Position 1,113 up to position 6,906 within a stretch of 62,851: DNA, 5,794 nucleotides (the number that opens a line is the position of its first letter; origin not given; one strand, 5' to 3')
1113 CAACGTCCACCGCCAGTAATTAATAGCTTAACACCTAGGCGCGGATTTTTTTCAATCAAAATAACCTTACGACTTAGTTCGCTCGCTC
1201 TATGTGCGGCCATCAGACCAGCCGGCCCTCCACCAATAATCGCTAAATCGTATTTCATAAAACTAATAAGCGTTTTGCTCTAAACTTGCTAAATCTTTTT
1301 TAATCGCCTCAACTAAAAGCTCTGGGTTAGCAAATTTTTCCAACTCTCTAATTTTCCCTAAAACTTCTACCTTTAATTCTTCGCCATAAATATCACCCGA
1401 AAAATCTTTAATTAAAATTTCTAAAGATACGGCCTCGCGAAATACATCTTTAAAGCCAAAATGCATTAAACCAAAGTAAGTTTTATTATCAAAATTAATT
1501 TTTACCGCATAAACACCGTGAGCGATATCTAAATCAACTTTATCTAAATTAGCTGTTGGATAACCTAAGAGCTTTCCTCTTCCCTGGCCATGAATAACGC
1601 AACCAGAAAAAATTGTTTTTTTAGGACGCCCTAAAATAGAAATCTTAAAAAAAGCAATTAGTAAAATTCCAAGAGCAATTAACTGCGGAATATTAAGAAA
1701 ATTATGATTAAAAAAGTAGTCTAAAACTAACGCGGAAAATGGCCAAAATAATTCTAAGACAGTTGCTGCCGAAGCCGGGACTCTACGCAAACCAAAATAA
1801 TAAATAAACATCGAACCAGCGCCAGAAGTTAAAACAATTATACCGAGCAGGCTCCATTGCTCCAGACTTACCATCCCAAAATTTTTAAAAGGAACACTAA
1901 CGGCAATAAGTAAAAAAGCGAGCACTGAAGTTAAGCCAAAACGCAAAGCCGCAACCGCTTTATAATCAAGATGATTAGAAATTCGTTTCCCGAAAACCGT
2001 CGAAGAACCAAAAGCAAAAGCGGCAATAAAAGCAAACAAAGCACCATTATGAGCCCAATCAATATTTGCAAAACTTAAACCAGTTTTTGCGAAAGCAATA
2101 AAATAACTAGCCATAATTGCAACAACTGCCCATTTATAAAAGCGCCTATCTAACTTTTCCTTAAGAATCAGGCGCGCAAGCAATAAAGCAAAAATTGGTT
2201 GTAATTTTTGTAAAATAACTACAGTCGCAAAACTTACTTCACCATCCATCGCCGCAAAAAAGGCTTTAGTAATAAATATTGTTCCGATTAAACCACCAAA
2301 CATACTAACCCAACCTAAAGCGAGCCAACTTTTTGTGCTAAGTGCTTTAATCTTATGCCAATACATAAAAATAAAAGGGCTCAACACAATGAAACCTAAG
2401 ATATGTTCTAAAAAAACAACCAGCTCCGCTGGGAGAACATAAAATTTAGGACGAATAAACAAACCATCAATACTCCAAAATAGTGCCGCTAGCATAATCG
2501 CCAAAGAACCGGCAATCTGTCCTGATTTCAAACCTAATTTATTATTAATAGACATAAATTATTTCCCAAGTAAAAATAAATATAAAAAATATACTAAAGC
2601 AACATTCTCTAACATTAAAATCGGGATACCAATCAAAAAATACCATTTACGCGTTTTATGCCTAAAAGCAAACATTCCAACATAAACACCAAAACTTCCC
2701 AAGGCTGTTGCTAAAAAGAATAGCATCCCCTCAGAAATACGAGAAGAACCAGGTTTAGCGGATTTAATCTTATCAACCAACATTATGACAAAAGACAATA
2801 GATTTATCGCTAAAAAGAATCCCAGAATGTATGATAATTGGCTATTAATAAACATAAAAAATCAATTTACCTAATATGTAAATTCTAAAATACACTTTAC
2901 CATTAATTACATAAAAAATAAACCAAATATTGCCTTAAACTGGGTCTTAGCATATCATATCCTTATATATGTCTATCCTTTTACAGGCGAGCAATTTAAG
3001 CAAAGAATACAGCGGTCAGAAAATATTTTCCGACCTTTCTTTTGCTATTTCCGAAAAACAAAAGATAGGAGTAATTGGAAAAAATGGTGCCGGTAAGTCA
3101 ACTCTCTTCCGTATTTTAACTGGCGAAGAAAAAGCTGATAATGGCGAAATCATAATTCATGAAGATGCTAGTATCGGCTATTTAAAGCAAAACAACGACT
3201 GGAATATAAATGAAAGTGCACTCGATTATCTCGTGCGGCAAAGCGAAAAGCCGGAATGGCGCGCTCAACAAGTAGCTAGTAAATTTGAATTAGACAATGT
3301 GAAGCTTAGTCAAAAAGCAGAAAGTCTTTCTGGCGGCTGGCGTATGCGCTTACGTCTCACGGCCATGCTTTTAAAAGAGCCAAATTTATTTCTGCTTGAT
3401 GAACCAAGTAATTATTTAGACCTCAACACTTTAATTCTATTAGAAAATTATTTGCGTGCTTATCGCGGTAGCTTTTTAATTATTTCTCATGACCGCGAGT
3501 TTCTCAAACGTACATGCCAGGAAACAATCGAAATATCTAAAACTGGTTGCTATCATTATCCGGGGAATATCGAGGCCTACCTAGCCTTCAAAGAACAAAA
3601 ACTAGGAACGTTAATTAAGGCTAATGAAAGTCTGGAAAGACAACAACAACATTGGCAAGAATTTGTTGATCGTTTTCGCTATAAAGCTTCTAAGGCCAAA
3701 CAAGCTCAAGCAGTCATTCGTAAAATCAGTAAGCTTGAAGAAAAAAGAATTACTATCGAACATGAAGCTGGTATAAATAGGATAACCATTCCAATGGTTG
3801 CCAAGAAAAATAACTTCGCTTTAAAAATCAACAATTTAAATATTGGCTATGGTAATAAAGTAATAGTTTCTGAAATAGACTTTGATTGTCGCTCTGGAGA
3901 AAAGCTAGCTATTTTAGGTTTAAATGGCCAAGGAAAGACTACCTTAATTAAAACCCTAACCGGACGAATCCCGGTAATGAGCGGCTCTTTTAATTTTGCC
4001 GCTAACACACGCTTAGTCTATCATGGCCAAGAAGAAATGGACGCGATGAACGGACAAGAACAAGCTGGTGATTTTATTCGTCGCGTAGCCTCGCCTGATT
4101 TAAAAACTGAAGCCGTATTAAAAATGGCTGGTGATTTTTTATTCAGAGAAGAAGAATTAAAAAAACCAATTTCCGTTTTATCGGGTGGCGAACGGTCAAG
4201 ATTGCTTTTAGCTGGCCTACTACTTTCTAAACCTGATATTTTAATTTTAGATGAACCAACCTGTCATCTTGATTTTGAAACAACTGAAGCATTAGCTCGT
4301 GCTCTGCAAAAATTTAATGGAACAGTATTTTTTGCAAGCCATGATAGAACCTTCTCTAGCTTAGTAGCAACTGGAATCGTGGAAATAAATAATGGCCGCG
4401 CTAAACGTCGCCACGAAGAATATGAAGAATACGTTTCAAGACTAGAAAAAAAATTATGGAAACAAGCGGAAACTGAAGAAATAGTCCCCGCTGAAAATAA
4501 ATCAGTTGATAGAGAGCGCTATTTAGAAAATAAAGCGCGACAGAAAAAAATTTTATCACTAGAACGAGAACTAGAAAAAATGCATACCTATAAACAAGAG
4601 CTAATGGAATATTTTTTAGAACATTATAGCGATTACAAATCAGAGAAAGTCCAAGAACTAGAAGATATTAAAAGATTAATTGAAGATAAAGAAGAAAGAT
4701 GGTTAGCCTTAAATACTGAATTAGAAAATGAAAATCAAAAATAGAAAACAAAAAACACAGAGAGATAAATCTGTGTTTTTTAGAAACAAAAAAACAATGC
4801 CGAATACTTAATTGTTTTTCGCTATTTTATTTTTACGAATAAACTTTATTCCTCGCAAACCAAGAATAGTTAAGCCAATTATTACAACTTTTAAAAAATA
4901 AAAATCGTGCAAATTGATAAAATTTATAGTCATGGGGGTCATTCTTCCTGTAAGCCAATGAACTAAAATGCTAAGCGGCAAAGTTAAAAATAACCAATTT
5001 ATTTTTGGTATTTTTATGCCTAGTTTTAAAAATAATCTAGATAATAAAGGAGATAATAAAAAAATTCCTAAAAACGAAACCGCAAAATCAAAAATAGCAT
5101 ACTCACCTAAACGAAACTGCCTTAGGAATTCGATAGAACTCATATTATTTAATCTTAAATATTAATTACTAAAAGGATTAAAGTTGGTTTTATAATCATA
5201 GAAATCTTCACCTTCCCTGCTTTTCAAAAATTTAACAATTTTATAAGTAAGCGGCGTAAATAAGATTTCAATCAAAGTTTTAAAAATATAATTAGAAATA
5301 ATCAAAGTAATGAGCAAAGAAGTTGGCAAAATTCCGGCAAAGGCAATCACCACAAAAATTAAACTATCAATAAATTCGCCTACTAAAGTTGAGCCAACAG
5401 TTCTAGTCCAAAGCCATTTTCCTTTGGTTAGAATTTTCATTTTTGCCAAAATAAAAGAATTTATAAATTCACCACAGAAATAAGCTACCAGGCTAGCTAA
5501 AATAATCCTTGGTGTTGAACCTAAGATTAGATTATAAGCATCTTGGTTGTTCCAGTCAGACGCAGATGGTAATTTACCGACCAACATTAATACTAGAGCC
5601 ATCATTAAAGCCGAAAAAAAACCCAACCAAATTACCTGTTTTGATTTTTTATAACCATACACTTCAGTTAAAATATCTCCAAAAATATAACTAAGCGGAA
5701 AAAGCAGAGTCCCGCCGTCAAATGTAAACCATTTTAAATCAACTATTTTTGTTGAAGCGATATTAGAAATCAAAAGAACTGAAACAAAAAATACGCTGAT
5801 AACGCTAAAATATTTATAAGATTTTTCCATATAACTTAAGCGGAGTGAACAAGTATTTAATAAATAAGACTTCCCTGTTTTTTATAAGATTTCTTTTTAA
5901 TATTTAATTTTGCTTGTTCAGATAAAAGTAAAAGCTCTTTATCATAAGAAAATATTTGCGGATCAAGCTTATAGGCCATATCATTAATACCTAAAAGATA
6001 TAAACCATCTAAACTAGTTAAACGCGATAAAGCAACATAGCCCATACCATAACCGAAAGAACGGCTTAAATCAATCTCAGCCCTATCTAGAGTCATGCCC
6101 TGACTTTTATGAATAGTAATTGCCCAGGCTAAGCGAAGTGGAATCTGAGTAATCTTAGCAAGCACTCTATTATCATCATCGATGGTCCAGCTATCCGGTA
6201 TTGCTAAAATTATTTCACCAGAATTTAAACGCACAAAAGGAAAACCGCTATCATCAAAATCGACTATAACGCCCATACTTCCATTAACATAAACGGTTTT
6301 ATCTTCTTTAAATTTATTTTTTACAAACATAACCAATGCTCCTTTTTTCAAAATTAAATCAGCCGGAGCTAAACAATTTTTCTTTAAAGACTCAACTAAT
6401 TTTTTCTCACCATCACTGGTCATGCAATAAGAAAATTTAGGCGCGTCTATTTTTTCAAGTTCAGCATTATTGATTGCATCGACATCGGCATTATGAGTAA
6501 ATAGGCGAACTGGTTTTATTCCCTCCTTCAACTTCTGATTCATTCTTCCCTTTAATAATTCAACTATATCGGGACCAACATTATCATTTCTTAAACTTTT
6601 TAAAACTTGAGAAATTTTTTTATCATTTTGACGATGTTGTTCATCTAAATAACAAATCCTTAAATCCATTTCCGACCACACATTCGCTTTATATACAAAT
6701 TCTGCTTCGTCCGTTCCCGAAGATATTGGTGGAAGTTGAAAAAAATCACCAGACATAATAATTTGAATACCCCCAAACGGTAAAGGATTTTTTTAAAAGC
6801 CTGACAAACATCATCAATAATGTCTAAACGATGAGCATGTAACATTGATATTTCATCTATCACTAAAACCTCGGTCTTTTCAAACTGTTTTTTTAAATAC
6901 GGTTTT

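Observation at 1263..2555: EamA transporter fused in-frame to riboflavin kinase: candidate coupled flavin import and phosphorylation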

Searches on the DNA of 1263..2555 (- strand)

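Call 38: search_rna_families(sources=[L099, L100, L101, L102, L104, L105, L109, L110, L112, L115, L116, L117, L118, L119, L120, L121, L122, L124, L125, L126], threshold=gathering)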
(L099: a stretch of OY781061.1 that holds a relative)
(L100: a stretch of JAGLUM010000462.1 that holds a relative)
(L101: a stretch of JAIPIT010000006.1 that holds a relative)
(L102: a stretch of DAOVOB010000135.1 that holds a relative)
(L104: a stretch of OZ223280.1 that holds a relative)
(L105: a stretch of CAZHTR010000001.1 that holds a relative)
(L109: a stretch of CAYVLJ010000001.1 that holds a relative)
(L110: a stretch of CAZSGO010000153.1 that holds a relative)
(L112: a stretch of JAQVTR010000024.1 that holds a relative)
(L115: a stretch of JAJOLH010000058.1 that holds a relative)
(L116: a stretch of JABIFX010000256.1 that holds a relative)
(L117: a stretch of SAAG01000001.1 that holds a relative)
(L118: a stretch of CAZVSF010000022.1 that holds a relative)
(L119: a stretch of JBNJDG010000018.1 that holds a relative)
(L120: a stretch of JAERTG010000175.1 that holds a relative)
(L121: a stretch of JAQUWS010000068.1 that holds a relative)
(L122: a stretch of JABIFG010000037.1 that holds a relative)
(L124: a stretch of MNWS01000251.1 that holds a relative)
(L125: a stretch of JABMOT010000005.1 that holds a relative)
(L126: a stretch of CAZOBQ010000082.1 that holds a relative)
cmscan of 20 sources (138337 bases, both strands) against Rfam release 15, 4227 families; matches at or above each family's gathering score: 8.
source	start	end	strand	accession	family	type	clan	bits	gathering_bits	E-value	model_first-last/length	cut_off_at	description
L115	1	258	+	RF02541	LSU_rRNA_bacteria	Gene; rRNA;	CL00112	229.2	50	5.7e-71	2670-2925/2925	5'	Bacterial large subunit ribosomal RNA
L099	318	443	+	RF00050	FMN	Cis-reg; riboswitch;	-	110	66.2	2.2e-24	1-138/138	no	FMN riboswitch aptamer (RFN element)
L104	347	472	+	RF00050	FMN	Cis-reg; riboswitch;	-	107.3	66.2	1.2e-23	1-138/138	no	FMN riboswitch aptamer (RFN element)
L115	366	481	+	RF00001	5S_rRNA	Gene; rRNA;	CL00113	85.5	38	1.8e-16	1-120/120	no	5S ribosomal RNA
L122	3131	3205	+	RF00005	tRNA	Gene; tRNA;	CL00001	74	29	5.2e-14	1-71/71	no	tRNA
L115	637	710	+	RF00005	tRNA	Gene; tRNA;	CL00001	70.1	29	6.4e-13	1-71/71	no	tRNA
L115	534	606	+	RF00005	tRNA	Gene; tRNA;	CL00001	66.1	29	8.2e-12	1-71/71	no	tRNA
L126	5144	5197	+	RF00005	tRNA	Gene; tRNA;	CL00001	36.4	29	0.0012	1-51/71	3'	tRNA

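Call 40: search_rna_families(sources=[L127, L128, L129, L131, L132, L133, L134, L135, L136, L138, L139, L140, L141, L142, L143, L098, L103, L123], threshold=gathering)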
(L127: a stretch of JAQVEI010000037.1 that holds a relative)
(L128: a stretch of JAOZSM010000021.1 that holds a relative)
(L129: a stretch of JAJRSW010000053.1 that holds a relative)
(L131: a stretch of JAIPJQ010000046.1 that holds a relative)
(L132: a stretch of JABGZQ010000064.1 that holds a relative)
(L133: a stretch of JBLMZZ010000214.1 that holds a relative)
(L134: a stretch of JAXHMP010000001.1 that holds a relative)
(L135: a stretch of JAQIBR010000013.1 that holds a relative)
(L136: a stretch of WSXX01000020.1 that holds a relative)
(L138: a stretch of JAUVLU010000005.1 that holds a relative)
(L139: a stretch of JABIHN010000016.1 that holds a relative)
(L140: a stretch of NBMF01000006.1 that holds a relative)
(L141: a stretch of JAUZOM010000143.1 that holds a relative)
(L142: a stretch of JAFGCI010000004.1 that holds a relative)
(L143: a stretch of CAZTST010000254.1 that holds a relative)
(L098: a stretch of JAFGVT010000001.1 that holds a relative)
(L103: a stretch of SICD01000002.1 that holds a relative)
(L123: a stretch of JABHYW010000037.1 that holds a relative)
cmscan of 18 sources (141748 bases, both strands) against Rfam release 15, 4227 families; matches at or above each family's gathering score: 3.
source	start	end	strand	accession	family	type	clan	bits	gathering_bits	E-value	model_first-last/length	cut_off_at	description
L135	5085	5207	+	RF00050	FMN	Cis-reg; riboswitch;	-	114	66.2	1.8e-25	1-138/138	no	FMN riboswitch aptamer (RFN element)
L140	3788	3900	+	RF00050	FMN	Cis-reg; riboswitch;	-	108.8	66.2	4.8e-24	1-138/138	no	FMN riboswitch aptamer (RFN element)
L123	65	138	+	RF00005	tRNA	Gene; tRNA;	CL00001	72.2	29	1.7e-13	1-71/71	no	tRNA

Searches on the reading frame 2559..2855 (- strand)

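Call 3: search_protein_families(library=pfam, proteins=[window:2559-2855:-], max_evalue=0.01)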
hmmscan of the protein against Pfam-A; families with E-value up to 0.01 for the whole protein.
window:2559-2855:- (98 aa): 1 family
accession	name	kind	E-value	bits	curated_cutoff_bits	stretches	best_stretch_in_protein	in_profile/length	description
PF06961.18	DUF1294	-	1.2e-18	67.5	25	1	18-73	1-55/55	Protein of unknown function (DUF1294)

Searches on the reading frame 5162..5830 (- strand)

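Call 3: search_protein_families(library=pfam, proteins=[window:5162-5830:-], max_evalue=0.01)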
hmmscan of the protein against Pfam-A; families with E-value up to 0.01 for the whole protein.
window:5162-5830:- (222 aa): 2 families
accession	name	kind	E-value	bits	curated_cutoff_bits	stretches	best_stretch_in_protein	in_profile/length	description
PF02592.20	Vut_1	-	3.1e-55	187.1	27.2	1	38-197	1-151/152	Putative vitamin uptake transporter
PF22765.1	DUF7010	-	0.0019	18.5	27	1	9-84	19-93/172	Family of unknown function (DUF7010)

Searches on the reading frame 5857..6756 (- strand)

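Call 81: search_protein_families(library=pfam, proteins=[window:5857-6756:-], max_evalue=0.0001)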
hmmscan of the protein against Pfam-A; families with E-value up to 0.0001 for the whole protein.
window:5857-6756:- (299 aa): 1 family
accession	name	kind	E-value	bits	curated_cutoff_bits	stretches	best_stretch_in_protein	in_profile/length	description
PF21530.3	Pif1_2B_dom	-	1.4e-05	25.2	23.9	1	120-167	2-47/47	DNA helicase Pif1, 2B domain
